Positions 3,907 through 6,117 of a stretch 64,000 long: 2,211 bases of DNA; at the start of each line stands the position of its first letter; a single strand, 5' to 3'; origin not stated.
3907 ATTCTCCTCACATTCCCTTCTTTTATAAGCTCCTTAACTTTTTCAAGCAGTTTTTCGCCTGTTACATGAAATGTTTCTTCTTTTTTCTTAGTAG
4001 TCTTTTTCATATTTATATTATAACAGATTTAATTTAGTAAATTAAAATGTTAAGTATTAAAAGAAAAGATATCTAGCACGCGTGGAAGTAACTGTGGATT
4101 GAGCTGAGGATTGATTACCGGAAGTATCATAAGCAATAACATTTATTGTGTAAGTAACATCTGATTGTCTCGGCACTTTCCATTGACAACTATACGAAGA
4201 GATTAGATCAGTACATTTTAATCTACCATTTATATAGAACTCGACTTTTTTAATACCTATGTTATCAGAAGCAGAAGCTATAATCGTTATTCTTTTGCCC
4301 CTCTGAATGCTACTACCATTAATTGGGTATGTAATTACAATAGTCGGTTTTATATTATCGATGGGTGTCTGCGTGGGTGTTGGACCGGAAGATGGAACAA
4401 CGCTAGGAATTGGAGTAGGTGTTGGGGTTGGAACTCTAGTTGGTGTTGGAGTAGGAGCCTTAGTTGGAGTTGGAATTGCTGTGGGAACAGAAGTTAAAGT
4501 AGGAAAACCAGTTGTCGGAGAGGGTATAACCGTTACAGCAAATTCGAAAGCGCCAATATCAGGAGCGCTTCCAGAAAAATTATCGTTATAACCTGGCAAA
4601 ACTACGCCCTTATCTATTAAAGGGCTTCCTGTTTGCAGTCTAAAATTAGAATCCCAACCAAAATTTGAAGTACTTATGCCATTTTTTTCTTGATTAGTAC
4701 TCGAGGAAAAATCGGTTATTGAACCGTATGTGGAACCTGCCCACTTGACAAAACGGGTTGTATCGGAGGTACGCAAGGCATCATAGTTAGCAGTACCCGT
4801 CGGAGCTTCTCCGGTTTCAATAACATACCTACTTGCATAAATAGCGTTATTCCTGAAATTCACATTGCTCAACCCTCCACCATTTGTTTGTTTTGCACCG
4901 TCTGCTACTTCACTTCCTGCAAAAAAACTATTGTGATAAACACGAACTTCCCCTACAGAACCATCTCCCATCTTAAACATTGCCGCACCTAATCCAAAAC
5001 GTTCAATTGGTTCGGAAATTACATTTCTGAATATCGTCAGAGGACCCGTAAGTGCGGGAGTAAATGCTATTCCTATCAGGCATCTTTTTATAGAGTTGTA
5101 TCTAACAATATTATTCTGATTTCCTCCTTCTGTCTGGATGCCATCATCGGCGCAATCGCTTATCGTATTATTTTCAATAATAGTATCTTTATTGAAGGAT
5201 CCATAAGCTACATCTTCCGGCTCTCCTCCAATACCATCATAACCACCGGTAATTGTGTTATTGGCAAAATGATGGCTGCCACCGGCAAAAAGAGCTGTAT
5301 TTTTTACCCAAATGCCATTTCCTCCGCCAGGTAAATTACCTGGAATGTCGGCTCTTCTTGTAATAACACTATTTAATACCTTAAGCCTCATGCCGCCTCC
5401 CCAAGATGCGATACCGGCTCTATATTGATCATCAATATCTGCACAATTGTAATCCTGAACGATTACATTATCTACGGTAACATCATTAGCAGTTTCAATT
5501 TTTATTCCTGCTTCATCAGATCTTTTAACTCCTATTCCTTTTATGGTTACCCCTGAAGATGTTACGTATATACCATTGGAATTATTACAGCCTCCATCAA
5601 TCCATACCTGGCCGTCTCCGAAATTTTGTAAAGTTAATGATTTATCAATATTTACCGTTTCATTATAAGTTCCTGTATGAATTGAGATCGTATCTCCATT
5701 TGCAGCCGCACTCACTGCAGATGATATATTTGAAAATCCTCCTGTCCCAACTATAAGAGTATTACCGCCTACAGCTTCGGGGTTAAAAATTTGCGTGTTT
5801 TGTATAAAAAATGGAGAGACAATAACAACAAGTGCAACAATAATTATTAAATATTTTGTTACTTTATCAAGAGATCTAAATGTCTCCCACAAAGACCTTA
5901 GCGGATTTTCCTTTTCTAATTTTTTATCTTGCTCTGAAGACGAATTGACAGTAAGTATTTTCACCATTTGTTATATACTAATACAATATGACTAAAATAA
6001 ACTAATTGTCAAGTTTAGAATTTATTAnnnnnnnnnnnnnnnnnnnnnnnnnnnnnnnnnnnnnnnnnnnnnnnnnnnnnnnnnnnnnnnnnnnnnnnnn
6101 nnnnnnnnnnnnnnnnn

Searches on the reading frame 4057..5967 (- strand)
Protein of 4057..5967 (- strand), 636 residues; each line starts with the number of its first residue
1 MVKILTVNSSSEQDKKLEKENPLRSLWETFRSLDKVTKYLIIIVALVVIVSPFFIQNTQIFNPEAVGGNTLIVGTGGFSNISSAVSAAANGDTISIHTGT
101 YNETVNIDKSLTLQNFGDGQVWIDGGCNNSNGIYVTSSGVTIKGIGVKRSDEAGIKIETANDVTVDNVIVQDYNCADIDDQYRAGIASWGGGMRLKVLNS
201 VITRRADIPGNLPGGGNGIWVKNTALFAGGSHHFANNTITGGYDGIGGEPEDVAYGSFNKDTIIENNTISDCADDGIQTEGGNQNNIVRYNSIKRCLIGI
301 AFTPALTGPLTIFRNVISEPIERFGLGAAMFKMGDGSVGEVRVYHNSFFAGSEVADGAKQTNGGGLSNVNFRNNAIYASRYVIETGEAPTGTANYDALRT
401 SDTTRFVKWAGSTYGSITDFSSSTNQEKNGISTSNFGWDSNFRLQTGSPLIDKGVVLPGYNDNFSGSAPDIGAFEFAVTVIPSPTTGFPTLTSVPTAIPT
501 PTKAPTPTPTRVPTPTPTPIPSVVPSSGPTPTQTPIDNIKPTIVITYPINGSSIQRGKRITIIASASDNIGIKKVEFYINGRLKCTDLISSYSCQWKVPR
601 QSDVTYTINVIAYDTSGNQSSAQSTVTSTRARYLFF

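Call 4: search_protein_families(library=pfam, proteins=[window:4057-5967:-], max_evalue=1)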
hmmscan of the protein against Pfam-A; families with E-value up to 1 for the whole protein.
window:4057-5967:- (636 aa): 5 families
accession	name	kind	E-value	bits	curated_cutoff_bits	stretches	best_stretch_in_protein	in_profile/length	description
PF17957.7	Big_7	-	1.2e-17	64.7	24.1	1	541-610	1-70/70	Bacterial Ig domain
PF13229.12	Beta_helix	-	7.4e-08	32.6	25.9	1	131-320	1-137/158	Right handed beta helix region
PF11188.13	DUF2975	-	0.077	13.4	27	1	27-85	53-107/130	Protein of unknown function (DUF2975)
PF14317.12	YcxB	-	0.17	12.1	23.3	1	274-296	3-25/61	YcxB-like protein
PF01112.23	Asparaginase_2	-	0.2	11.2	27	0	68-100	208-241/309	Asparaginase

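Call 5: search_protein_families(library=ncbifam, proteins=[window:4057-5967:-], max_evalue=1)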
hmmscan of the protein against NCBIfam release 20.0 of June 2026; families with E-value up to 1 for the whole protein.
window:4057-5967:- (636 aa): 5 families
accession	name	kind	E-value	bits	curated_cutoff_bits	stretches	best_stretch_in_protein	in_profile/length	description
TIGR04247.1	NosD_copper_fam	subfamily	1.4e-15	56.8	300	2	82-173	2-96/377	nitrous oxide reductase family maturation protein NosD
TIGR03805.1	beta_helix_1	subfamily_domain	1.5e-07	30.8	141.5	1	82-171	2-96/314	parallel beta-helix domain-containing protein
NF041518.1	choice_anch_Q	domain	0.00028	21.1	25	1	436-476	11-57/58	choice-of-anchor Q domain-containing protein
NF037973.1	metallo_SslE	exception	0.073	10.4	3000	1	483-534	40-91/1519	lipoprotein metalloprotease SslE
TIGR03804.1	para_beta_helix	repeat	0.65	9.7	19.45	1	262-293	10-39/44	parallel beta-helix repeat protein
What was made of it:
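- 4060..5772 (-): Passenger: right-handed beta-helix (starts VGG-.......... three residues after the conserved A), a Pro/Thr linker, and a Big_7 Ig domain (residues 541-610, nt 4138-4347). Pfam and NCBIfam (calls 4, 5).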

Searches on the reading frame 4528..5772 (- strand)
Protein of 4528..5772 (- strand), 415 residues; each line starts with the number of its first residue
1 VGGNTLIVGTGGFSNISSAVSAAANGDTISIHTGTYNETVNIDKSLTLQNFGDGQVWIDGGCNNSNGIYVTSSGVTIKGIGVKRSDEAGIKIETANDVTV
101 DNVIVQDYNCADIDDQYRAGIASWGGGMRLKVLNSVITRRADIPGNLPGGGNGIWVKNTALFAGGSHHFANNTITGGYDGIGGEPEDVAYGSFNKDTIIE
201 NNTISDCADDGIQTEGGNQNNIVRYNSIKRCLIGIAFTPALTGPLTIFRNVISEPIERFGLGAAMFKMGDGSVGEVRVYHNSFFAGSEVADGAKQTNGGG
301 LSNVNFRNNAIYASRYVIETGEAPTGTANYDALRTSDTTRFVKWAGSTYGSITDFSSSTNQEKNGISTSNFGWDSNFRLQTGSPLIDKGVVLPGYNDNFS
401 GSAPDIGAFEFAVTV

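Call 59: find_homologous_proteins(query=window:4528-5772:-, max_evalue=1e-10)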
Query seq(415 aa) (415 aa): 116 proteins with E <= 1e-10 among 6511 candidates.
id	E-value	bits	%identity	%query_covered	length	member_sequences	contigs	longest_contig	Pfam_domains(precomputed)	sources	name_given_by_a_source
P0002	2.3e-271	918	100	100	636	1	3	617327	PF13229.13,PF17957.8,PF22842.4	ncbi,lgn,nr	ncbi:MAG: right-handed parallel beta-helix repeat-containing protein [Candidatus Levybacteria bacter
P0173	4.4e-242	822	88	100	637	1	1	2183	PF13229.13,PF17957.8,PF05048.20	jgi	-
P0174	1.0e-176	606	66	98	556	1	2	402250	PF13229.13,PF00404.25,PF05048.20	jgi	-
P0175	1.5e-155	536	61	99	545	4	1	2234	PF13229.13,PF22842.4,PF05048.20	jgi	-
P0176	4.0e-153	529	62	98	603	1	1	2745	PF13229.13,PF22842.4,PF05048.20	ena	-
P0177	1.3e-149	517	60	96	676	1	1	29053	PF13229.13,PF07602.18,PF22842.4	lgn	-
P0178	6.0e-149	515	60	97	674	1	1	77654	PF13229.13,PF07602.18,PF22842.4,PF05048.20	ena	-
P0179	5.0e-137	475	54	96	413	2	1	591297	PF13229.13,PF22842.4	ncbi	ncbi:MAG: right-handed parallel beta-helix repeat-containing protein [Dehalococcoidia bacterium]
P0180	6.4e-131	455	55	96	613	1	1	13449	PF13229.13,PF07602.18,PF22842.4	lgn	-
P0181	4.1e-123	430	51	96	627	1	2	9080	PF13229.13,PF07602.18,PF22842.4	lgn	-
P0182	6.3e-120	419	50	96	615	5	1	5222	PF13229.13,PF07602.18,PF22842.4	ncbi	-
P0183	3.3e-119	417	52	96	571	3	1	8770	PF13229.13,PF07602.18,PF22842.4,PF05048.20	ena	-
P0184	4.2e-118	413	53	96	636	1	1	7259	PF13229.13,PF07602.18,PF22842.4,PF05048.20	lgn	-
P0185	2.1e-117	411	51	96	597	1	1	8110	PF13229.13,PF07602.18,PF00404.25,PF22842.4,PF05048.20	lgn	-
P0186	7.7e-117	409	51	99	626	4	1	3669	PF13229.13,PF07602.18,PF22842.4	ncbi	-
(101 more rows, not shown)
